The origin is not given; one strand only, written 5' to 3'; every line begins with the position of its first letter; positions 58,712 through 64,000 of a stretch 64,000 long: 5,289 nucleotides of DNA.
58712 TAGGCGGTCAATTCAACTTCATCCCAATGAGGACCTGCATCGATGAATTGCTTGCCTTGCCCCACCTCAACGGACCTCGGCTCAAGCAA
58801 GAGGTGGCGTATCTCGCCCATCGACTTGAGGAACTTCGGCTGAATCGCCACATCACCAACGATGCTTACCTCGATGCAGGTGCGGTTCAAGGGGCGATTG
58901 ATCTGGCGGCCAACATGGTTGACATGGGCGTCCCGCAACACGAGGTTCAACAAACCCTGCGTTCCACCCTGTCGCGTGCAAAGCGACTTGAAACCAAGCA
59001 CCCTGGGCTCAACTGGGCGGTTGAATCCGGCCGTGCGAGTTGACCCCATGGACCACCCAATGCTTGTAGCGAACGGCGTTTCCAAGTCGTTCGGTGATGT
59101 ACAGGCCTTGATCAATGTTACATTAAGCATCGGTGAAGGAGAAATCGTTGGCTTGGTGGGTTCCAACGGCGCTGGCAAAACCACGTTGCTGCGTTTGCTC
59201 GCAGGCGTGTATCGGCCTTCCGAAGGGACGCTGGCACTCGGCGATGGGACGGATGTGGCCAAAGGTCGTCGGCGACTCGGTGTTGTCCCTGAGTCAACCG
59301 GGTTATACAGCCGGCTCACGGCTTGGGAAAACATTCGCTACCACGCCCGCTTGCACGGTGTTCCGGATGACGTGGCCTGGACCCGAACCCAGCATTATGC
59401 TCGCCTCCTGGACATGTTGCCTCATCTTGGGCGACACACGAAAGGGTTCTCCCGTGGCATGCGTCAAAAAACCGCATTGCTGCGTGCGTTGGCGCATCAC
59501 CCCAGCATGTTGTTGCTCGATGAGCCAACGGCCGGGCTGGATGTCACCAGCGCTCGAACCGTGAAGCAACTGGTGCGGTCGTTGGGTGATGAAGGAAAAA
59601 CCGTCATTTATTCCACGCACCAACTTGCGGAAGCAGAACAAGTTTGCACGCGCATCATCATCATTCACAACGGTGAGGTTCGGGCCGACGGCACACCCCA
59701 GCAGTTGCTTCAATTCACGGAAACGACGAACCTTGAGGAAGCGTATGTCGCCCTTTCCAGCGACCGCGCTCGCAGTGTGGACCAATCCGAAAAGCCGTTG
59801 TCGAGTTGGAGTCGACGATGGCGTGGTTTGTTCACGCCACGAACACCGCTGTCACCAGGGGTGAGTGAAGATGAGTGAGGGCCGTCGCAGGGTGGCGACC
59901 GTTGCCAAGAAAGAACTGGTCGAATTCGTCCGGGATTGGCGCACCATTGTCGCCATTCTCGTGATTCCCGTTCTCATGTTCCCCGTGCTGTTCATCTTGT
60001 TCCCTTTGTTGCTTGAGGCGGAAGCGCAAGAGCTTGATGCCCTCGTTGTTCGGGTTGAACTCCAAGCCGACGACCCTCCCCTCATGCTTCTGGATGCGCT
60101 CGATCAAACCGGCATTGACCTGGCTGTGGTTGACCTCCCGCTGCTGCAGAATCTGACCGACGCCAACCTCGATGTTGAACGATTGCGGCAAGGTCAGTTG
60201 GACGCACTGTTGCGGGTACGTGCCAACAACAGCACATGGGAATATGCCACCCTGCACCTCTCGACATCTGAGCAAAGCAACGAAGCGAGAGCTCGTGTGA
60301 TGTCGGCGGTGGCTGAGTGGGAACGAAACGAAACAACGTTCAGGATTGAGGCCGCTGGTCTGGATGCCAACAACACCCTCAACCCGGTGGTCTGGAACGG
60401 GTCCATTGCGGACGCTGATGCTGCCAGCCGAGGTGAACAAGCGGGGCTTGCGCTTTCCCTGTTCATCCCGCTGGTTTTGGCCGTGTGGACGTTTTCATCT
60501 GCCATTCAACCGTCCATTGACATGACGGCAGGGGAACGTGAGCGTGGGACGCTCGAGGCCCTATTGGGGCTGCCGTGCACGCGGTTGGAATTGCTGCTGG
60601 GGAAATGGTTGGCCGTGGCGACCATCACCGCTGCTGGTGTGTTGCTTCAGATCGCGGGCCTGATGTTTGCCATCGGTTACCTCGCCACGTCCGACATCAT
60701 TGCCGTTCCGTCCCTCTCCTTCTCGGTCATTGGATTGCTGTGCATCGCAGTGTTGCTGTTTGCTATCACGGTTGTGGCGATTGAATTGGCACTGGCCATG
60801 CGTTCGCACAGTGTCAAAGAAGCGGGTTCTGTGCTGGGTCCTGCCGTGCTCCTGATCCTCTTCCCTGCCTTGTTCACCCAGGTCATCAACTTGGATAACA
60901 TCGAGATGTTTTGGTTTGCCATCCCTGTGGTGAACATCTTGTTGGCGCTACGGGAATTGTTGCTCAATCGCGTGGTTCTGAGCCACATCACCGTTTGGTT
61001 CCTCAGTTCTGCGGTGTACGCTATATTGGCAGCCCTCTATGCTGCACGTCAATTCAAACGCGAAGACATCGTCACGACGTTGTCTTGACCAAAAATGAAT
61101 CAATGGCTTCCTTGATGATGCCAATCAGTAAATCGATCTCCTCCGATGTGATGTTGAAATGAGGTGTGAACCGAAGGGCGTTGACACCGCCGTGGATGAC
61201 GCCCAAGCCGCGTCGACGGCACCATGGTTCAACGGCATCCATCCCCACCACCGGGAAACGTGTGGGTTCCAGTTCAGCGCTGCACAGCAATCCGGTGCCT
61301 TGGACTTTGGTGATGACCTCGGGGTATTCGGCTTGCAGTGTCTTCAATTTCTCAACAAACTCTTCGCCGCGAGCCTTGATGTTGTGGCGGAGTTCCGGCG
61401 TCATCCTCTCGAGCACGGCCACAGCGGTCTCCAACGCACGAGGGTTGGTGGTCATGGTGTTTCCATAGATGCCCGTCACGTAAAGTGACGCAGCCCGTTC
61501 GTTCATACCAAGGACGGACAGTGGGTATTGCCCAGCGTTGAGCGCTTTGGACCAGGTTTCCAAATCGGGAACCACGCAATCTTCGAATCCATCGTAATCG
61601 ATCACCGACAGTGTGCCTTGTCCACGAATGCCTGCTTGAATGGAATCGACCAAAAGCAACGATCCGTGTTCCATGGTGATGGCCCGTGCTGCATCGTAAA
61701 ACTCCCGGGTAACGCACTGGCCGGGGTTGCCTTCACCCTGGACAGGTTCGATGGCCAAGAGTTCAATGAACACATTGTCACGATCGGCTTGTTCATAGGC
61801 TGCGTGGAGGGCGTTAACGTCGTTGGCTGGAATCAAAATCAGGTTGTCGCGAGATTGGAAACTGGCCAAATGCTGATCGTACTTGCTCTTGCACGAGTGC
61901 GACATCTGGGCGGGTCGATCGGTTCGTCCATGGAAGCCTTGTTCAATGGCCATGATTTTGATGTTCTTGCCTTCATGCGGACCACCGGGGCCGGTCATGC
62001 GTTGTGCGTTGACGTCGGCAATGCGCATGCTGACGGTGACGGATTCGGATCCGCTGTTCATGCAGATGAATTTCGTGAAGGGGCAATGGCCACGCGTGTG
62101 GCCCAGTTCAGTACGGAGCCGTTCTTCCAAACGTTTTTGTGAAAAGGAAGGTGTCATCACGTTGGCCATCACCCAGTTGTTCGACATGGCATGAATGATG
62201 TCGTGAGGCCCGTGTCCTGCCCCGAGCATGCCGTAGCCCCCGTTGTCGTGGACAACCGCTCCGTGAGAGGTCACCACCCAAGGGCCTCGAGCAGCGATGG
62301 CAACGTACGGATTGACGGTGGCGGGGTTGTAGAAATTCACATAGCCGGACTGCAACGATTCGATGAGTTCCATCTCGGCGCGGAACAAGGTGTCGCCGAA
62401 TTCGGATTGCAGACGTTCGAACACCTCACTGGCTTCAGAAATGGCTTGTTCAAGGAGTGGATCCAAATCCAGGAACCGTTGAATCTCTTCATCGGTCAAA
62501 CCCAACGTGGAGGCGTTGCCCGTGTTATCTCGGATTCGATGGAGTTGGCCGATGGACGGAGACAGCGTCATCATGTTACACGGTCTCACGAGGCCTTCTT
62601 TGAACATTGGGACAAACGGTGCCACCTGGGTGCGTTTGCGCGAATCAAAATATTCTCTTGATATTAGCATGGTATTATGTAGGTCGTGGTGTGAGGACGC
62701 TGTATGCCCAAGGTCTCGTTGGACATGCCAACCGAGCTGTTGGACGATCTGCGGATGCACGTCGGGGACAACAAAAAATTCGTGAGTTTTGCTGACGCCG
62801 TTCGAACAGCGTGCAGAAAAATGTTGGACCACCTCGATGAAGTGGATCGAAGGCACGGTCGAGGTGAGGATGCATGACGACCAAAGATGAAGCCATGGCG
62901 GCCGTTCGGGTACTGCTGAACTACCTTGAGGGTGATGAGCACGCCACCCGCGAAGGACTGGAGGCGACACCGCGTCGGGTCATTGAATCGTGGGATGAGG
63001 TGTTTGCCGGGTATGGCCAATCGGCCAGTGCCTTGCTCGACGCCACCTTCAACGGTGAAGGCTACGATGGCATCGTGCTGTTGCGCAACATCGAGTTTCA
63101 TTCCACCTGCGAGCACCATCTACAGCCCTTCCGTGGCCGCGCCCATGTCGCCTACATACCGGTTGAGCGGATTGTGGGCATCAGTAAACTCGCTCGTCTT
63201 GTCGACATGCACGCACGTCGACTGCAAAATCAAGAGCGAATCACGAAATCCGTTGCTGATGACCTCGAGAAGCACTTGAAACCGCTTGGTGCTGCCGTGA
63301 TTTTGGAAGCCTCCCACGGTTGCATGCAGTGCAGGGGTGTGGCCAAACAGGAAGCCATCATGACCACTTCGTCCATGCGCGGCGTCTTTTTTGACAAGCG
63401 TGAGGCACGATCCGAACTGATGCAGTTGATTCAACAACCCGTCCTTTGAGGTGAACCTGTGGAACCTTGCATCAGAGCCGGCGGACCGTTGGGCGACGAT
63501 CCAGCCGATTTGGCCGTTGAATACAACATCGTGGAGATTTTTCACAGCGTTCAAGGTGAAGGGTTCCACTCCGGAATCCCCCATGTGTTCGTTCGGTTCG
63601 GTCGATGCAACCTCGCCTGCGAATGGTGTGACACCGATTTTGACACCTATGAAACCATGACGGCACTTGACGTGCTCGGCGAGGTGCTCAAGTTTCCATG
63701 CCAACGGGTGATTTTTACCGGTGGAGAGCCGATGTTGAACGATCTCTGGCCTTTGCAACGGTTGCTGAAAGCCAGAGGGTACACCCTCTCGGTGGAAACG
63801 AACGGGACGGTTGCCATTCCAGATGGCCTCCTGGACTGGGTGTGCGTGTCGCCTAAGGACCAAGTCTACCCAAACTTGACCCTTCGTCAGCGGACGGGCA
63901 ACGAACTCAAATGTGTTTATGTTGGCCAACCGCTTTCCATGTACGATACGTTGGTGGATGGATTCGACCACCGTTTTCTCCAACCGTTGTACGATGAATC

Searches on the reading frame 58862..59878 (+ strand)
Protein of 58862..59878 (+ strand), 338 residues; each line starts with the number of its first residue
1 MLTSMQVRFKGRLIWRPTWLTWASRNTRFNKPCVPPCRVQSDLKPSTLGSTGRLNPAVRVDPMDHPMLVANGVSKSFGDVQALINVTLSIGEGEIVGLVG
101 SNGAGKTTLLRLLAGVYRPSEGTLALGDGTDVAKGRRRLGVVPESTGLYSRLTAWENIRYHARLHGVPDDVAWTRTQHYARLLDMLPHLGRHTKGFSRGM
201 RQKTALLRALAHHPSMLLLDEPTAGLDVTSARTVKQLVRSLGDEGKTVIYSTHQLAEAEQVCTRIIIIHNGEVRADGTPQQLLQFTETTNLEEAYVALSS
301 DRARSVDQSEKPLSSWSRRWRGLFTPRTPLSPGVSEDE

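Call 11: search_protein_families(library=pfam, proteins=[window:58862-59878:+], max_evalue=0.001)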
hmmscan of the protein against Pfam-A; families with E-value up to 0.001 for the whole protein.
window:58862-59878:+ (338 aa): 3 families
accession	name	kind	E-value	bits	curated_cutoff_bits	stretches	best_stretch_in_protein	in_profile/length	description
PF00005.33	ABC_tran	-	9.7e-30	104.4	25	1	85-224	3-137/137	ABC transporter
PF13304.12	AAA_21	-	4.6e-11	43.8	27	1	196-255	238-300/304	AAA domain, putative AbiEii toxin, Type IV TA system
PF13191.12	AAA_16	-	0.00063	20.7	32.6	0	87-241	18-159/167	AAA ATPase domain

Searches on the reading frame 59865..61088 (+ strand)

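Call 11: search_protein_families(library=pfam, proteins=[window:59865-61088:+], max_evalue=0.001)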
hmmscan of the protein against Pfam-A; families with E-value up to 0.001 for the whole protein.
window:59865-61088:+ (407 aa): 3 families
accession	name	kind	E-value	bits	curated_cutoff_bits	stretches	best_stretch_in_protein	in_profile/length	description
PF12679.13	ABC2_membrane_2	-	1.2e-22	81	27.2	1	12-401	2-282/283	ABC-2 family transporter protein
PF12698.13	ABC2_membrane_3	-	1.3e-11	44.6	31.6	1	25-391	1-347/347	ABC-2 family transporter protein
PF01061.29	ABC2_membrane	-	0.00039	20.5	26.9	0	204-359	54-199/211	ABC-2 type transporter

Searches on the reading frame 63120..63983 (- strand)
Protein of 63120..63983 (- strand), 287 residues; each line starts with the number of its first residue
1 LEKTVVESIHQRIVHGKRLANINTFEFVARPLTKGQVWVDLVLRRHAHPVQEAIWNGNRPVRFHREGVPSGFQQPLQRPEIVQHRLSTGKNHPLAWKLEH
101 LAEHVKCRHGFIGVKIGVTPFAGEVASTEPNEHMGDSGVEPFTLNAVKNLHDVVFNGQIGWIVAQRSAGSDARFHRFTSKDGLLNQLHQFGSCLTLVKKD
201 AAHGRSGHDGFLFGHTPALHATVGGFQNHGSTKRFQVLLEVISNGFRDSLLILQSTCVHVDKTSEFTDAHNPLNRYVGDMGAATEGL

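Call 11: search_protein_families(library=pfam, proteins=[window:63120-63983:-], max_evalue=0.001)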
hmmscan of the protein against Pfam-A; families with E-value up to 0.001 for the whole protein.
window:63120-63983:- (287 aa): 0 families

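Call 86: find_encoding_contigs(protein=window:63120-63983:-, flank=10000, max_places=2)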
Protein window:63120-63983:- (287 aa): no gene with exactly this product is on record in the collection.
